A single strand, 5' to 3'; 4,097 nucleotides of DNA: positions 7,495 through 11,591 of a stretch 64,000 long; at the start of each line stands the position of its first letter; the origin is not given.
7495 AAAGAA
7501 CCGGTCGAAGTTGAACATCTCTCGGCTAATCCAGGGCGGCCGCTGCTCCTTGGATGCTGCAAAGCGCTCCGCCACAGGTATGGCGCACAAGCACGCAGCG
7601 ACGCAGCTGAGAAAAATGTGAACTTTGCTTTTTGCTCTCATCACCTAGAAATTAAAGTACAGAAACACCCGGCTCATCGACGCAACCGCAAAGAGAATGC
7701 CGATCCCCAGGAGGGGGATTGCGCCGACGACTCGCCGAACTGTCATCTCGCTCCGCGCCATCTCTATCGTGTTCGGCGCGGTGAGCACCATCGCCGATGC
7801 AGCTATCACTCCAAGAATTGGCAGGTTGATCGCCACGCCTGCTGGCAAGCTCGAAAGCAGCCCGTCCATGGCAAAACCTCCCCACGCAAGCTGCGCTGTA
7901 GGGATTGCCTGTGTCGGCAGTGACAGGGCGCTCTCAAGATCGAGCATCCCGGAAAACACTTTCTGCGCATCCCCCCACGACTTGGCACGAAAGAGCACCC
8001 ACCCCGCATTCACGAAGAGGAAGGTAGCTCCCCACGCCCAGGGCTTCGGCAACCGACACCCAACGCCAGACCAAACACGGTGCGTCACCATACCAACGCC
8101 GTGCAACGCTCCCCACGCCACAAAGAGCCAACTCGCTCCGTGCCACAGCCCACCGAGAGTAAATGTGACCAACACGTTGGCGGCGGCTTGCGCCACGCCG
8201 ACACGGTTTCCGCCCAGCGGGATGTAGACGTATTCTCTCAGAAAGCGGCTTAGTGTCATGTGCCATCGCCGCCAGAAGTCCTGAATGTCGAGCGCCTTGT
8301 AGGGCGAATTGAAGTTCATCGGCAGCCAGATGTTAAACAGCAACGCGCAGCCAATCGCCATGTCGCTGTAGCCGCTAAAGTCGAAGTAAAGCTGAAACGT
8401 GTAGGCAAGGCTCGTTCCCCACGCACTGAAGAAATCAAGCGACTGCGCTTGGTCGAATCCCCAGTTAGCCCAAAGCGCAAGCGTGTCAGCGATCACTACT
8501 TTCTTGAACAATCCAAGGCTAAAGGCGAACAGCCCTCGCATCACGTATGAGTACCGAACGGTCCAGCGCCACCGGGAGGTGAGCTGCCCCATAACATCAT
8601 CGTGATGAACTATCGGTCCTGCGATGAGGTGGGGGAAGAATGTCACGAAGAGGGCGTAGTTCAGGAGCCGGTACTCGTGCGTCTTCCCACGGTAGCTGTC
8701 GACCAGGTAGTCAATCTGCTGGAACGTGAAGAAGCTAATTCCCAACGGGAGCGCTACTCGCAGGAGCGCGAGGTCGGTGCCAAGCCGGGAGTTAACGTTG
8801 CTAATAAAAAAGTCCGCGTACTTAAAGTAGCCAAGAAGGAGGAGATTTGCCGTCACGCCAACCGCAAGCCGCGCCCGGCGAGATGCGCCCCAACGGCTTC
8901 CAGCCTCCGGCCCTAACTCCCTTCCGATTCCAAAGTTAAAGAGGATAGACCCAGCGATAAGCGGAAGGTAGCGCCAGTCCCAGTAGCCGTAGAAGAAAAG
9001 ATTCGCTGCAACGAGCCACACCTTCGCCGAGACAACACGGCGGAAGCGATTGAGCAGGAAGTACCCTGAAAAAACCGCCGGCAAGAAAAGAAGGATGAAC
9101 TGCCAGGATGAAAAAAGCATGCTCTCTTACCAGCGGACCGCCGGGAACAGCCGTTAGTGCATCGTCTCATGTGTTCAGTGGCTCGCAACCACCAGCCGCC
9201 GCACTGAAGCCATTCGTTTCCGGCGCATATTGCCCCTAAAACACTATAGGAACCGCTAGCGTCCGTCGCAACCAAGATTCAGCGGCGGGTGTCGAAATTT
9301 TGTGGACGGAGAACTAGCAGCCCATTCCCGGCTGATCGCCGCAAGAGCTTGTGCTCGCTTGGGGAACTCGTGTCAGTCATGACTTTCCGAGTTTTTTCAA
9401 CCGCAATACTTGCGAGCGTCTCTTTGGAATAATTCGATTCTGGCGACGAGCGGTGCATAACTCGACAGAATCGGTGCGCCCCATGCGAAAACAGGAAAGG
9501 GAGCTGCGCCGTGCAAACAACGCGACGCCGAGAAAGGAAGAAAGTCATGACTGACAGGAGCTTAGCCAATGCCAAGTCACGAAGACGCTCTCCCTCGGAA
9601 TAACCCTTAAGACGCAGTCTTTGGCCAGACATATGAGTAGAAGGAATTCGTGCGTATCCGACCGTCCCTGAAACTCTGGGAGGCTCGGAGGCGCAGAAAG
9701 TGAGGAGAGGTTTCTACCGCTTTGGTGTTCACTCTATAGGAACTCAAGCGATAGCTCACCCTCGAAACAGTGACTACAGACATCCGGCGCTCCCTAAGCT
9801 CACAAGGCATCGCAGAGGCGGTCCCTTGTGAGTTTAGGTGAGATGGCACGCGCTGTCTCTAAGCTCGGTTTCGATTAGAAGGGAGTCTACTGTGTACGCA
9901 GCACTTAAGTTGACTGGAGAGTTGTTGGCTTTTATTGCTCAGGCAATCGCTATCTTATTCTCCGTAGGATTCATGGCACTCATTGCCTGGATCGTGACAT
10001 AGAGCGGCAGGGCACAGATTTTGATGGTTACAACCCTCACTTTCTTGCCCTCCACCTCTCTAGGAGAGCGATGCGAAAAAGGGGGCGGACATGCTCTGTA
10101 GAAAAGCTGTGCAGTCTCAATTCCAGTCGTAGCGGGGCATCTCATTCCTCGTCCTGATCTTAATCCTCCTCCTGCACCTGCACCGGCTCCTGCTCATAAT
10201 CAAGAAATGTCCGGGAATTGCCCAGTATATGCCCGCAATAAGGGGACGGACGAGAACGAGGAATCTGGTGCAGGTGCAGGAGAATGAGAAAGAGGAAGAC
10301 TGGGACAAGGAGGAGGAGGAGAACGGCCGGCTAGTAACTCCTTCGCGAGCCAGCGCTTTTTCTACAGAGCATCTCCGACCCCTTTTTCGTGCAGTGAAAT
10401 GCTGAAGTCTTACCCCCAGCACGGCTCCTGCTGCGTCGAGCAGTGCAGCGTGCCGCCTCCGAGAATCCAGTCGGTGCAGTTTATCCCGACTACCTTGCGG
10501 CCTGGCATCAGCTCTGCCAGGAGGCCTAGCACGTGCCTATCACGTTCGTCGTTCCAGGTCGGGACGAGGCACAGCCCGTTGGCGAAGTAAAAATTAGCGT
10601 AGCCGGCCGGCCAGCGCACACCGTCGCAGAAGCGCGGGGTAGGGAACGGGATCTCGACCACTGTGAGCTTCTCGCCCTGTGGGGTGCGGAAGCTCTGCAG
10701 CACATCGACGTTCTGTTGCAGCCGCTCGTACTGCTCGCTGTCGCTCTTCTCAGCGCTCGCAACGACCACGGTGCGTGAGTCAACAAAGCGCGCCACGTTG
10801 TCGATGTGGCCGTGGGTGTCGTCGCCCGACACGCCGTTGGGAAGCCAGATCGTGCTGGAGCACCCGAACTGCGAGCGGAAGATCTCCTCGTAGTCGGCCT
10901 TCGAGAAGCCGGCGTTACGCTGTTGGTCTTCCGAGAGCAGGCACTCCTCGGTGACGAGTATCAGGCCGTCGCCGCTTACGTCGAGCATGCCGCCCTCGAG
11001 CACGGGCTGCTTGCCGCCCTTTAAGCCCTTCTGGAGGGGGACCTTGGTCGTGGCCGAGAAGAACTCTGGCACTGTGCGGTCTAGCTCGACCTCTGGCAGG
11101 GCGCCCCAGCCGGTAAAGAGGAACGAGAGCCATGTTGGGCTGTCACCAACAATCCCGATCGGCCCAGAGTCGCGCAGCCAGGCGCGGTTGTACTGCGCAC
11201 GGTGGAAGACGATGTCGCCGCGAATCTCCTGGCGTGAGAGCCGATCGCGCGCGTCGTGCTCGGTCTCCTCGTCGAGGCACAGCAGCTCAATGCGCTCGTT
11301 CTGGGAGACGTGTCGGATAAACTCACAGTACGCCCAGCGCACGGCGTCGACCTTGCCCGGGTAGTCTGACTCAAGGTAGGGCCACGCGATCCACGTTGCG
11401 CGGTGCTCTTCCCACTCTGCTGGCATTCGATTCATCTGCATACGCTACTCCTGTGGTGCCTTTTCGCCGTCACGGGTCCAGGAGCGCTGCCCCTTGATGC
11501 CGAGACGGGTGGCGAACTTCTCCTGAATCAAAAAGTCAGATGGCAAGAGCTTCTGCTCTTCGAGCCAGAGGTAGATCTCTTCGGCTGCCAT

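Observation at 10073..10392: Family A: abundant ~320-bp nested-palindrome intergenic element with tandem GTGCAG hexamers and mirrored purine/pyrimidine tracts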

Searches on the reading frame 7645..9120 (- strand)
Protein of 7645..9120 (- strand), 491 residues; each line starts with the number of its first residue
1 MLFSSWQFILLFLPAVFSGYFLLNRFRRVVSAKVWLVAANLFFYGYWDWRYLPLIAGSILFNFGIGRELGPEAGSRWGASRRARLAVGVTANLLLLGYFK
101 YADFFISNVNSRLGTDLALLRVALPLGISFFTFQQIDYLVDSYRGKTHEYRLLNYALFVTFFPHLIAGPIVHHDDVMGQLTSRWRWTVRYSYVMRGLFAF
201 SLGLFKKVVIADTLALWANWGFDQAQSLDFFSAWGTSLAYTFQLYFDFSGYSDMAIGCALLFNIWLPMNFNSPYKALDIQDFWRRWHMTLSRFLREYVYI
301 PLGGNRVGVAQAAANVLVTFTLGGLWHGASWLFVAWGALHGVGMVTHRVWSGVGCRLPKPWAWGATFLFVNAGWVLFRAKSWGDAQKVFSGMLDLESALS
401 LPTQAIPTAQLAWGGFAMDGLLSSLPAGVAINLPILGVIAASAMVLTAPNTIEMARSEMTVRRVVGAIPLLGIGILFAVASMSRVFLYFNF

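Call 56: find_encoding_contigs(protein=window:7645-9120:-, flank=8000, max_places=4)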
Protein window:7645-9120:- (491 aa): 10 contigs read that carry it; 4 places shown.
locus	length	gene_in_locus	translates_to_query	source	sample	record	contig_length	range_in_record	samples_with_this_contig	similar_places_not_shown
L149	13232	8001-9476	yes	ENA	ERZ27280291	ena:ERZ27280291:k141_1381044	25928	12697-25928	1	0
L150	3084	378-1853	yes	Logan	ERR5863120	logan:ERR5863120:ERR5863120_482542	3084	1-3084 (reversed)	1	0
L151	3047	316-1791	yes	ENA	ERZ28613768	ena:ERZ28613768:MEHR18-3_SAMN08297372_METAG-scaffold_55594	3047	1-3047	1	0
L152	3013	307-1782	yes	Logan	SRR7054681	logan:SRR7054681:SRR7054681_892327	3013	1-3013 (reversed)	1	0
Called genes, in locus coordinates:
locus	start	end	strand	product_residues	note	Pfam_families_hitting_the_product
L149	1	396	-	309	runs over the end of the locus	PF00072:Response_reg, PF13581:HATPase_c_2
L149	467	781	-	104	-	PF01740:STAS, PF13466:STAS_2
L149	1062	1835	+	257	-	PF13489:Methyltransf_23 (weak), PF08241:Methyltransf_11, PF13649:Methyltransf_25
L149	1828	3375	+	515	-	PF13183:Fer4_8 (faint), PF00037:Fer4 (faint), PF13237:Fer4_10, PF14697:Fer4_21 (weak), PF12838:Fer4_7 (weak), PF13187:Fer4_9, PF04422:FrhB_FdhB_N, PF04432:FrhB_FdhB_C, +1 more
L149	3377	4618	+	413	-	PF13579:Glyco_trans_4_4 (weak), PF00534:Glycos_transf_1, PF13692:Glyco_trans_1_4, PF13524:Glyco_trans_1_2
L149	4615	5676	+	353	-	PF13472:Lipase_GDSL_2 (weak)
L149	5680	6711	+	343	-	PF04371:PAD_porph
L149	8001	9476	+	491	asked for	PF03062:MBOAT, PF13813:MBOAT_2 (weak)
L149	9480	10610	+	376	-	PF16822:ALGX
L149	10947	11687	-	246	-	PF00293:NUDIX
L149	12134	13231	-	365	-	?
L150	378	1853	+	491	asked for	PF03062:MBOAT, PF13813:MBOAT_2 (weak)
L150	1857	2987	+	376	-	PF16822:ALGX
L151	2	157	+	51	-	?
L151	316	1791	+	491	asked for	PF03062:MBOAT, PF13813:MBOAT_2 (weak)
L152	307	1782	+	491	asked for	PF03062:MBOAT, PF13813:MBOAT_2 (weak)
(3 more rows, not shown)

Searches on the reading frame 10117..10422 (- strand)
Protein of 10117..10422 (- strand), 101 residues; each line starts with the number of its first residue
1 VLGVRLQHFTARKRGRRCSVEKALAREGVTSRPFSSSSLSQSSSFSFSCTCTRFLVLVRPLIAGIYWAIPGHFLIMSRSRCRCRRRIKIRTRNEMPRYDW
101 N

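Call 72: search_protein_families(library=pfam, proteins=[window:10117-10422:-], max_evalue=0.01)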
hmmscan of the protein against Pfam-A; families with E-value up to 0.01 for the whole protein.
window:10117-10422:- (101 aa): 0 families

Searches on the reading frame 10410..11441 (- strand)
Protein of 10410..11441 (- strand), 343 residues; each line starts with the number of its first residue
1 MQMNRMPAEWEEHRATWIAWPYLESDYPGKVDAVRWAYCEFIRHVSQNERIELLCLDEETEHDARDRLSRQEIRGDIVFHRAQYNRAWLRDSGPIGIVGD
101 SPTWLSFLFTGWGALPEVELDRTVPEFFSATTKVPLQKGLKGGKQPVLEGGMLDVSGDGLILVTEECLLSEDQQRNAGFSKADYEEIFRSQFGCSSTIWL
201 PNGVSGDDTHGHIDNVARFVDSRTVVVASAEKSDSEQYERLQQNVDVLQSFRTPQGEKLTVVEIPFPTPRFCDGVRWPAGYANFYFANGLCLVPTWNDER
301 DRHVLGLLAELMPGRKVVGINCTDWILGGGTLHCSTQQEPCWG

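Call 44: find_encoding_contigs(protein=window:10410-11441:-, flank=1500, max_places=10)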
Protein window:10410-11441:- (343 aa): 14 contigs read that carry it; 8 places shown.
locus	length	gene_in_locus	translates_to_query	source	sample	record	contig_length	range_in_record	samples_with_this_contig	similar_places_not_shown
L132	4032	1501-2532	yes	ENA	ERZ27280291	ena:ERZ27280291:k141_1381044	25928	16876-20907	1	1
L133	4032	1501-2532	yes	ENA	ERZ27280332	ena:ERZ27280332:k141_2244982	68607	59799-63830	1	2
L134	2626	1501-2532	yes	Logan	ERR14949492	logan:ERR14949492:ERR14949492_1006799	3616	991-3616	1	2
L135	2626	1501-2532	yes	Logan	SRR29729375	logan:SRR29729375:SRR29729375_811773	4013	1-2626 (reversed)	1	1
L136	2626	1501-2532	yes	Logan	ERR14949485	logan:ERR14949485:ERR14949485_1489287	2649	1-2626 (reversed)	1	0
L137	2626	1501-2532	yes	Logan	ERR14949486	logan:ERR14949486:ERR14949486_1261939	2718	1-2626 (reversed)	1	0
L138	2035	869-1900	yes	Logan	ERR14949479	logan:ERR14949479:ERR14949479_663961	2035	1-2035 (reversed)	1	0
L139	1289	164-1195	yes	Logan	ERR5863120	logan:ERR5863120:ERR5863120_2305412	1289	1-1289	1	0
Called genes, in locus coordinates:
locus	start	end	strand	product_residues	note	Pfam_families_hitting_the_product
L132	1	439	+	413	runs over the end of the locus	PF13579:Glyco_trans_4_4 (weak), PF00534:Glycos_transf_1, PF13692:Glyco_trans_1_4, PF13524:Glyco_trans_1_2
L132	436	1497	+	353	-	PF13472:Lipase_GDSL_2 (weak)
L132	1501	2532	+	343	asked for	PF04371:PAD_porph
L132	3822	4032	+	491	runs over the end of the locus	PF03062:MBOAT, PF13813:MBOAT_2 (weak)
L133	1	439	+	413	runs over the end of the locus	PF13579:Glyco_trans_4_4 (weak), PF00534:Glycos_transf_1, PF13692:Glyco_trans_1_4, PF13524:Glyco_trans_1_2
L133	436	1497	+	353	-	PF13472:Lipase_GDSL_2 (weak)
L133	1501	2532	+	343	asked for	PF04371:PAD_porph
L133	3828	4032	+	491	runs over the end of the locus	PF03062:MBOAT, PF13813:MBOAT_2 (weak)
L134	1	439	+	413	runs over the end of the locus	PF13579:Glyco_trans_4_4 (weak), PF00534:Glycos_transf_1, PF13692:Glyco_trans_1_4, PF13524:Glyco_trans_1_2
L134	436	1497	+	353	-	PF13472:Lipase_GDSL_2 (weak)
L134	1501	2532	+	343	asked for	PF04371:PAD_porph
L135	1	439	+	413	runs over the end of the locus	PF13579:Glyco_trans_4_4 (weak), PF00534:Glycos_transf_1, PF13692:Glyco_trans_1_4, PF13524:Glyco_trans_1_2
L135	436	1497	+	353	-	PF13472:Lipase_GDSL_2 (weak)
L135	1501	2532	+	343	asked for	PF04371:PAD_porph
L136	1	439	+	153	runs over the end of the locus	?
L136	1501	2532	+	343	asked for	PF04371:PAD_porph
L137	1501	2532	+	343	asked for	PF04371:PAD_porph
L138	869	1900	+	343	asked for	PF04371:PAD_porph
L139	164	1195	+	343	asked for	PF04371:PAD_porph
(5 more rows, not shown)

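Call 78: find_homologous_proteins(query=window:10410-11441:-, max_evalue=1e-60)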
Query window:10410-11441:- (343 aa): 7946 proteins with E <= 1e-60 among 8000 candidates; the best 120 are listed.
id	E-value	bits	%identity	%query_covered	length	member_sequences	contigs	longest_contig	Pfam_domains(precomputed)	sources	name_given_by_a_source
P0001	4.1e-241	817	100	100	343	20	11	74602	PF04371.21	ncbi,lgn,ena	-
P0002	4.5e-214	728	88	100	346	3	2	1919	PF04371.21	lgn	-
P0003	5.9e-201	685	83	98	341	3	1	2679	PF04371.21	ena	-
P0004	2.2e-199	680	82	100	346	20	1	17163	PF04371.21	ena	-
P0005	1.3e-197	674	81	100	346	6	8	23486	PF04371.21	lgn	-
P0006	2.2e-182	624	75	100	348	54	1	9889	PF04371.21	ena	-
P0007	2.7e-177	607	72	100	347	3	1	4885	PF04371.21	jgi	jgi:agmatine deiminase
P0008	1.7e-176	605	73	100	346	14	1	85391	PF04371.21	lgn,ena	-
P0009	1.1e-175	602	73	99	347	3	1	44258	PF04371.21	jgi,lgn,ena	-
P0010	3.7e-175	600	73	100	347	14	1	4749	PF04371.21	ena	-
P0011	2.9e-174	597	71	100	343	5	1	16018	PF04371.21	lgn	-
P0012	6.3e-174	596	72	100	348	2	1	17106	PF04371.21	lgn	-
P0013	1.3e-173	595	71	100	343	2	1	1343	PF04371.21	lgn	-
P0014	1.8e-173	595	72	100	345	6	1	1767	PF04371.21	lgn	-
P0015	9.1e-173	593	73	99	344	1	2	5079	PF04371.21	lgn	-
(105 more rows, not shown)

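Call 79: find_encoding_contigs(protein=P0005, flank=3000, max_places=4)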
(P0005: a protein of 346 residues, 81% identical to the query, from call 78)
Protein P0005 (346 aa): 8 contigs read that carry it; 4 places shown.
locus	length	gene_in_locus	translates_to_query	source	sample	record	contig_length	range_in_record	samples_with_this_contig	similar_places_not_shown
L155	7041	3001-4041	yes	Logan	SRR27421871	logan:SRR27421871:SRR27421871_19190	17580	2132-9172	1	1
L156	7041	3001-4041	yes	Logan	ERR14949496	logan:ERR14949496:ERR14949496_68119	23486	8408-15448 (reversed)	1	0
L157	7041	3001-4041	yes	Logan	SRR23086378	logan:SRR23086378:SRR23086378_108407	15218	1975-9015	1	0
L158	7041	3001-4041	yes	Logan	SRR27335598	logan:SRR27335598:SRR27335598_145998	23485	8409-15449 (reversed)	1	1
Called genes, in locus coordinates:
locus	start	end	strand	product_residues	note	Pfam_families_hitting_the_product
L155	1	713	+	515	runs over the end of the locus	PF00037:Fer4 (faint), PF13237:Fer4_10, PF14697:Fer4_21 (weak), PF12838:Fer4_7 (weak), PF13187:Fer4_9 (weak), PF04422:FrhB_FdhB_N, PF04432:FrhB_FdhB_C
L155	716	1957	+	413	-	PF13579:Glyco_trans_4_4 (weak), PF00534:Glycos_transf_1, PF13692:Glyco_trans_1_4, PF13524:Glyco_trans_1_2 (weak)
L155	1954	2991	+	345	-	PF13472:Lipase_GDSL_2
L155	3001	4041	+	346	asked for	PF04371:PAD_porph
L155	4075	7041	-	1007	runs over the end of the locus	PF13231:PMT_2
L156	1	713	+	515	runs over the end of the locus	PF00037:Fer4 (faint), PF13237:Fer4_10, PF14697:Fer4_21 (weak), PF12838:Fer4_7 (weak), PF13187:Fer4_9 (weak), PF04422:FrhB_FdhB_N, PF04432:FrhB_FdhB_C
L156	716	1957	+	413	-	PF13579:Glyco_trans_4_4 (weak), PF00534:Glycos_transf_1, PF13692:Glyco_trans_1_4, PF13524:Glyco_trans_1_2 (weak)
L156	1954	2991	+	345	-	PF13472:Lipase_GDSL_2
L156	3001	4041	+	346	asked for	PF04371:PAD_porph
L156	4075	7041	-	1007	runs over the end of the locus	PF13231:PMT_2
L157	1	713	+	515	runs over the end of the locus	PF00037:Fer4 (faint), PF13237:Fer4_10, PF14697:Fer4_21 (weak), PF12838:Fer4_7 (weak), PF13187:Fer4_9 (weak), PF04422:FrhB_FdhB_N, PF04432:FrhB_FdhB_C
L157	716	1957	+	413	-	PF13579:Glyco_trans_4_4 (weak), PF00534:Glycos_transf_1, PF13692:Glyco_trans_1_4, PF13524:Glyco_trans_1_2 (weak)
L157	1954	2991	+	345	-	PF13472:Lipase_GDSL_2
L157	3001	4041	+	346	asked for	PF04371:PAD_porph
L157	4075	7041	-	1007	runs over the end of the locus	PF13231:PMT_2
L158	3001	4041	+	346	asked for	PF04371:PAD_porph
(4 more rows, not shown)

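Call 80: find_encoding_contigs(protein=P0004, flank=3000, max_places=2)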
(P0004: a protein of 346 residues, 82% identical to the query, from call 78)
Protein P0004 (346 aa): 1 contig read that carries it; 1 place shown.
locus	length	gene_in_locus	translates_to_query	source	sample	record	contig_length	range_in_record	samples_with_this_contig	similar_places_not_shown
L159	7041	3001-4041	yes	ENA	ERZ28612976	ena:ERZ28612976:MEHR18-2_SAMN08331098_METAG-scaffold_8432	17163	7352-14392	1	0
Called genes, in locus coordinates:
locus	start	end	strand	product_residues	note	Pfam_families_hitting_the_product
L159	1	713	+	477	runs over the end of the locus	PF00037:Fer4 (faint), PF12838:Fer4_7 (weak), PF13187:Fer4_9, PF13237:Fer4_10, PF13484:Fer4_16 (faint), PF14697:Fer4_21 (weak), PF04422:FrhB_FdhB_N, PF04432:FrhB_FdhB_C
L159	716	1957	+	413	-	PF13579:Glyco_trans_4_4 (weak), PF00534:Glycos_transf_1, PF13692:Glyco_trans_1_4, PF13524:Glyco_trans_1_2 (faint)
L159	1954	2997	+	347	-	PF13472:Lipase_GDSL_2 (weak)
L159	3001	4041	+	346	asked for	PF04371:PAD_porph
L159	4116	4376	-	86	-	PF05016:ParE_toxin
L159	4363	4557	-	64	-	PF18506:RelB-like (weak)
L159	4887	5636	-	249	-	-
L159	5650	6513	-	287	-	PF00459:Inositol_P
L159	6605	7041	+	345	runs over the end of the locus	PF00589:Phage_integrase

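Call 81: find_encoding_contigs(protein=P0008, flank=3000, max_places=2)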
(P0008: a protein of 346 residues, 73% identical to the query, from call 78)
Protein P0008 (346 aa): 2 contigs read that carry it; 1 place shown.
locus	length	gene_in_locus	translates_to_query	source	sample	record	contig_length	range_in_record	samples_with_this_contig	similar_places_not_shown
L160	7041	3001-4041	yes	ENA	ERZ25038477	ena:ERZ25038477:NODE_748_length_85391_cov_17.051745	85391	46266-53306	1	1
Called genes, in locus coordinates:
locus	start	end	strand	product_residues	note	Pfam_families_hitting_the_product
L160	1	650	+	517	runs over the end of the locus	PF13183:Fer4_8 (faint), PF00037:Fer4 (faint), PF13237:Fer4_10, PF14697:Fer4_21 (weak), PF12838:Fer4_7 (weak), PF13187:Fer4_9 (weak), PF04422:FrhB_FdhB_N, PF04432:FrhB_FdhB_C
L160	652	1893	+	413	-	PF13579:Glyco_trans_4_4, PF00534:Glycos_transf_1, PF13692:Glyco_trans_1_4, PF13524:Glyco_trans_1_2 (faint)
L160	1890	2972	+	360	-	PF13472:Lipase_GDSL_2 (weak)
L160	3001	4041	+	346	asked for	PF04371:PAD_porph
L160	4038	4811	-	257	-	-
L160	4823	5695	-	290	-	PF00459:Inositol_P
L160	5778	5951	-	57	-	-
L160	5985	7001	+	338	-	PF00589:Phage_integrase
